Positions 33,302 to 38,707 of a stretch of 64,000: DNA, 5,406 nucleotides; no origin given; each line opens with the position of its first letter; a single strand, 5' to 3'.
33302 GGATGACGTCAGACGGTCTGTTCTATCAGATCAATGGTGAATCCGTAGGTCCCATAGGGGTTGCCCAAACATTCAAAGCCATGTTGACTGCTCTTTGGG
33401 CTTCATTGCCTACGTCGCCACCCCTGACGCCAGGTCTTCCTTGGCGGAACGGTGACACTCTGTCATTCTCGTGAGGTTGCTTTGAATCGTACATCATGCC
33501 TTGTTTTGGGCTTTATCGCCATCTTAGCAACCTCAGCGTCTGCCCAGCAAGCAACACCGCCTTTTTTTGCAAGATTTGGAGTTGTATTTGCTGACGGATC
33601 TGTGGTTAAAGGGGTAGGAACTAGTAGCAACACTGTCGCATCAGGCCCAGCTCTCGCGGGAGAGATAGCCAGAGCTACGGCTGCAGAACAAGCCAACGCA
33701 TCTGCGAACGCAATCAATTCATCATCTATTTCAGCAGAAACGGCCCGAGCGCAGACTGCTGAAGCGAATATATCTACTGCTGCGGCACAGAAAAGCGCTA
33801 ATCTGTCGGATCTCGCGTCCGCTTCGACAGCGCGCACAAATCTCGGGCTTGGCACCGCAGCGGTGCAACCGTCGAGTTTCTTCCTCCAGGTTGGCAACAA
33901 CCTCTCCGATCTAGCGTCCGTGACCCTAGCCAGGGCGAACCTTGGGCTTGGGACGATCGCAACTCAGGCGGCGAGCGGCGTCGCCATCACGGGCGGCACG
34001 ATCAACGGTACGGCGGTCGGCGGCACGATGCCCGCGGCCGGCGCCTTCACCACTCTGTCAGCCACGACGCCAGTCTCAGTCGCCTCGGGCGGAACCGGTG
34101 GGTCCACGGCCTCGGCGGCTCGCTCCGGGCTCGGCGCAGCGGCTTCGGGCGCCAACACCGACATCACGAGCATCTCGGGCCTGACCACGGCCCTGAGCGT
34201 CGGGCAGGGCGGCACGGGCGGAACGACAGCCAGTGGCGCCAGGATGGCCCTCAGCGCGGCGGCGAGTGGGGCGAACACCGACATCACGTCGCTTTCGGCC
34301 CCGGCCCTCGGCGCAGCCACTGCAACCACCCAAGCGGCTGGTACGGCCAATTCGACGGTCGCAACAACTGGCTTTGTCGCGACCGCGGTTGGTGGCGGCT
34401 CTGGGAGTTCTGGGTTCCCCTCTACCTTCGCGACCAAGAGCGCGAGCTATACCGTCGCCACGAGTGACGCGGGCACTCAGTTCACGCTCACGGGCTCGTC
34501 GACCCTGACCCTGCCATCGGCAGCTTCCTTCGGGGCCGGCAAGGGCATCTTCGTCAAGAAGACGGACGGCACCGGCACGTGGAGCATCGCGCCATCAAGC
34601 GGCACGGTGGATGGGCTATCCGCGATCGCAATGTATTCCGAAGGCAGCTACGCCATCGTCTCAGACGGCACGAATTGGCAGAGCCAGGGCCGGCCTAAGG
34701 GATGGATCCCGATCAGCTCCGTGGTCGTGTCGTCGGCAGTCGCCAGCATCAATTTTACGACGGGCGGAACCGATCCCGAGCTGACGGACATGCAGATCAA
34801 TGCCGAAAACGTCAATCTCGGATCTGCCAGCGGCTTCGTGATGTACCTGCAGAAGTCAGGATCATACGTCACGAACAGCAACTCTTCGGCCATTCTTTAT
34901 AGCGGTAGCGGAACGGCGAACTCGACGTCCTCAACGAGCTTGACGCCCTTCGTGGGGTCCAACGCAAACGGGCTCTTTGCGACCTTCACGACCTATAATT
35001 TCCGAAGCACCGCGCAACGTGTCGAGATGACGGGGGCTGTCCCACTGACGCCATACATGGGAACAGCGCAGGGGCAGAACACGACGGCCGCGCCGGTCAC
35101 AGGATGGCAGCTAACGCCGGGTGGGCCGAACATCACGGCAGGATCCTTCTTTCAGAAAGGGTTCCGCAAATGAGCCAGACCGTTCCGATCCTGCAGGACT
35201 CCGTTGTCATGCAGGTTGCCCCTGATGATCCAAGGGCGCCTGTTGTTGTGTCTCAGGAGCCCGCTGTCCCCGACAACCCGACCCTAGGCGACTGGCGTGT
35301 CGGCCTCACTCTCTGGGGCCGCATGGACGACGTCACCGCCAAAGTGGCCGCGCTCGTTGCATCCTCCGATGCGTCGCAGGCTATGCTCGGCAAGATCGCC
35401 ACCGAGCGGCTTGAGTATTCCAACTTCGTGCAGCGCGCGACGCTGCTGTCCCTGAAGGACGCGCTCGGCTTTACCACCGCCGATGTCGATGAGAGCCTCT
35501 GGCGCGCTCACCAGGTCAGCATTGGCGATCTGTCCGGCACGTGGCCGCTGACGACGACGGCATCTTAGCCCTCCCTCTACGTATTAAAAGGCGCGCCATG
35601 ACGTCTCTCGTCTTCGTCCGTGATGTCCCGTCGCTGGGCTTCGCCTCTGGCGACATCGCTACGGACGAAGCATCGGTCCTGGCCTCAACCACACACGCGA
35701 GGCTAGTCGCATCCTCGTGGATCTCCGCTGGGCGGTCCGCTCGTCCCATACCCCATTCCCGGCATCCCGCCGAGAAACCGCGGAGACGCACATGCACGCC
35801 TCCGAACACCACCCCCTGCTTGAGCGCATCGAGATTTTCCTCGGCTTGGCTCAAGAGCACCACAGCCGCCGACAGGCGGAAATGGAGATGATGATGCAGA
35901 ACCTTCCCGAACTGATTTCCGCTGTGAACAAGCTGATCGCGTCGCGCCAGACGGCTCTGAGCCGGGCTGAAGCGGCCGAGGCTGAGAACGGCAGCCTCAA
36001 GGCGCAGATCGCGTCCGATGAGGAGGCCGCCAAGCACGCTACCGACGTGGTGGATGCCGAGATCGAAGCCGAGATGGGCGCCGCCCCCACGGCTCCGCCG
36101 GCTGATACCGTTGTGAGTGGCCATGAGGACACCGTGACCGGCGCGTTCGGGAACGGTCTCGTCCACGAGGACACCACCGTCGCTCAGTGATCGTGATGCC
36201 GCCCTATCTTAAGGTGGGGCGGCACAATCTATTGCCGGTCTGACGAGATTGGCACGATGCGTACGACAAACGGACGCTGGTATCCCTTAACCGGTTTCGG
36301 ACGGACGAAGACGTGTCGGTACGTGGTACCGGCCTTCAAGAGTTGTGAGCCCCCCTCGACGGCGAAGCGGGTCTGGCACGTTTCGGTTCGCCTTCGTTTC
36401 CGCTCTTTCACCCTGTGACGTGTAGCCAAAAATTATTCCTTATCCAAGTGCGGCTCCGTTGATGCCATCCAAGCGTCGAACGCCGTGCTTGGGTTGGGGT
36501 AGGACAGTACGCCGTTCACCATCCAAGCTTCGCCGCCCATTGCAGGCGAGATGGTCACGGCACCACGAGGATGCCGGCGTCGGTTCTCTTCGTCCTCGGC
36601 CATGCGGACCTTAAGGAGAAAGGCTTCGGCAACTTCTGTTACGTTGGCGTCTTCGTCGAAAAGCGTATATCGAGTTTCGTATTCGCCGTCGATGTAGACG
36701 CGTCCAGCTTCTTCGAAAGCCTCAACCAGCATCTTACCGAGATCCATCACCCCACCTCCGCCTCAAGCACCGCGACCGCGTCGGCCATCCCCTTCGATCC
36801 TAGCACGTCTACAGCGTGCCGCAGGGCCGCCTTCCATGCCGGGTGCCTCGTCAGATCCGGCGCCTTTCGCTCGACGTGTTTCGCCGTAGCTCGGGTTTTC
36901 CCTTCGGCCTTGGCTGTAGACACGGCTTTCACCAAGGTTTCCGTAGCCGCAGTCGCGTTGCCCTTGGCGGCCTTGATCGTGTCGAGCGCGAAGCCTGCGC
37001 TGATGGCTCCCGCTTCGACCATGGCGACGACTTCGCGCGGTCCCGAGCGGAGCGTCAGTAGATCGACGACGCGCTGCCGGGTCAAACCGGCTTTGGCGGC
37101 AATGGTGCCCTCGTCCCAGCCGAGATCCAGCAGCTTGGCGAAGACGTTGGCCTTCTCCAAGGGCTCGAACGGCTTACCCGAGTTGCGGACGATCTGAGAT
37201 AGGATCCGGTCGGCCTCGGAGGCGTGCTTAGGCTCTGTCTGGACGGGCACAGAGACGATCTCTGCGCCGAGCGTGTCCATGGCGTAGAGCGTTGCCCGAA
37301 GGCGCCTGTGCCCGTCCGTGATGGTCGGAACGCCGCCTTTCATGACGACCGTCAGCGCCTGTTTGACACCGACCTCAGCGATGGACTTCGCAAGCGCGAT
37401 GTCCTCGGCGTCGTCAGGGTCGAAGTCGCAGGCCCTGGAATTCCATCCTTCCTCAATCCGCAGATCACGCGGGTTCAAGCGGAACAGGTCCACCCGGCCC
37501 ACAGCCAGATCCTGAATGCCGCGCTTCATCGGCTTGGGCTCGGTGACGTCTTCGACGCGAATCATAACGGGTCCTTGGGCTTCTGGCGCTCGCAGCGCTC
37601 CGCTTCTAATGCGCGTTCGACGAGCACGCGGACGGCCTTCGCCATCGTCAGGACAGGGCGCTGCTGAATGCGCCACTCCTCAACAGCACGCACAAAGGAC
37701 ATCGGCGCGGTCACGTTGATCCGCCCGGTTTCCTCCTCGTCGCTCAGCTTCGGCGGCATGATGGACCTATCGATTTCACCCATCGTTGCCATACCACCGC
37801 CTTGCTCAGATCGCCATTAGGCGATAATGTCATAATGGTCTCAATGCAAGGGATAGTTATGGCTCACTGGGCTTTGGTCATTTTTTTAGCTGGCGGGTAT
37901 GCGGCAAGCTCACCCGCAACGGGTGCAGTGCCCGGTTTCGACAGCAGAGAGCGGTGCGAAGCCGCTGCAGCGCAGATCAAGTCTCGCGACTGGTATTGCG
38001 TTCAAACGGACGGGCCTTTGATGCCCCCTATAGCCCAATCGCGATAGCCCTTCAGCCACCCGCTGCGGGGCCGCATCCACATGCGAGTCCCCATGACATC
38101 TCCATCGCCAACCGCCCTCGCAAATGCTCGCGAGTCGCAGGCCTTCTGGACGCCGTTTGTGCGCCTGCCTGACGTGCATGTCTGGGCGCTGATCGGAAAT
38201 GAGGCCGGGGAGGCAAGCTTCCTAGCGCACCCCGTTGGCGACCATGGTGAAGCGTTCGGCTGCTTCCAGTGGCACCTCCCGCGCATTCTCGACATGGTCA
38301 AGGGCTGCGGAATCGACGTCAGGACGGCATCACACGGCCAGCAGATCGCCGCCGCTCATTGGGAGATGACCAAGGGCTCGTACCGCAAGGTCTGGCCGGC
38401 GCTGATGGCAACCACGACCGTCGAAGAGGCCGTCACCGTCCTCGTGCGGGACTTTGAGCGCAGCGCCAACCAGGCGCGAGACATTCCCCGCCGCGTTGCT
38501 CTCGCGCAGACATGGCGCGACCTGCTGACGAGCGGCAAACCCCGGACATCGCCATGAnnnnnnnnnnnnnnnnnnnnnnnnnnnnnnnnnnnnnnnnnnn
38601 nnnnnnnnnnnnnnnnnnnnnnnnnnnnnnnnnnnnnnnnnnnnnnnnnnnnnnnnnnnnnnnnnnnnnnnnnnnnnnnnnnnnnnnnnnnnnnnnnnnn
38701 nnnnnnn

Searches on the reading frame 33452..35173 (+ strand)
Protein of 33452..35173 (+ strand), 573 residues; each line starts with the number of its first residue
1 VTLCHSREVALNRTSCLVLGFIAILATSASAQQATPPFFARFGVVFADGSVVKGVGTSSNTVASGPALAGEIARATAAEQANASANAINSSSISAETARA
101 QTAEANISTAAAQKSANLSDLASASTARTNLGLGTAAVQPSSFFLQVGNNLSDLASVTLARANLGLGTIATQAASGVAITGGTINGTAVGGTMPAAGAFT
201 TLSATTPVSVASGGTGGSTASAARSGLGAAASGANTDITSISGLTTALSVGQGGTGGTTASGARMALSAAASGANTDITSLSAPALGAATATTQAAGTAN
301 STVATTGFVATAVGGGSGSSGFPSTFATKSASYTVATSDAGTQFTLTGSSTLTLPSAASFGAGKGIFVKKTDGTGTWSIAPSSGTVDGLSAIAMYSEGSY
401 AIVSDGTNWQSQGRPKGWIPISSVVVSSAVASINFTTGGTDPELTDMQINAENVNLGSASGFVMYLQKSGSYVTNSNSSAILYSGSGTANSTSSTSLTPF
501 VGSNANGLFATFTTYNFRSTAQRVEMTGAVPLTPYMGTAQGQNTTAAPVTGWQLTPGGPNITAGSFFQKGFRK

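Call 6: search_protein_families(library=phrogs, proteins=[window:33452-35173:+], max_evalue=0.01)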
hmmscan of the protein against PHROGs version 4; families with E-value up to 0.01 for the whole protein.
window:33452-35173:+ (573 aa): 5 families
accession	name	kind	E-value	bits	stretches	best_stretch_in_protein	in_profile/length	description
phrog_10305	-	tail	2.1e-07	30.9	1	224-271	463-509/1005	tail fiber protein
phrog_2282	-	tail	2.4e-07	31.2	1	95-540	173-482/547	tail fiber protein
phrog_35753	-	unknown function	4.2e-05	25.1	1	209-274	49-117/131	-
phrog_35687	-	unknown function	0.00028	20.3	1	201-268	248-314/653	-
phrog_11393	-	tail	0.0052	16.5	1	165-243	296-377/538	tail fiber protein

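Call 7: search_protein_families(library=pfam, proteins=[window:33452-35173:+], max_evalue=0.01)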
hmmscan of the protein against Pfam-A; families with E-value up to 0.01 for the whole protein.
window:33452-35173:+ (573 aa): 0 families

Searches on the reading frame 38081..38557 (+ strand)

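Call 6: search_protein_families(library=phrogs, proteins=[window:38081-38557:+], max_evalue=0.01)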
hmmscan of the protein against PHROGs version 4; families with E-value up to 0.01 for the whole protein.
window:38081-38557:+ (158 aa): 2 families
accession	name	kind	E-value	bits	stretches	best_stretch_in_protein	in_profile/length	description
phrog_9570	-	tail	5.3e-18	66.3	1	36-150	499-620/689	tail length tape measure protein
phrog_19487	-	tail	0.00013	21.4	1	34-133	843-945/1147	tail length tape measure protein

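Call 7: search_protein_families(library=pfam, proteins=[window:38081-38557:+], max_evalue=0.01)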
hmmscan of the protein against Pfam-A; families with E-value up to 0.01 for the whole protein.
window:38081-38557:+ (158 aa): 1 family
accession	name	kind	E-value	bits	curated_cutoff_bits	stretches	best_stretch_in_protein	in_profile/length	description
PF18013.6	Phage_lysozyme2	-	2.7e-13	50.7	28.2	1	33-148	19-139/140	Phage tail lysozyme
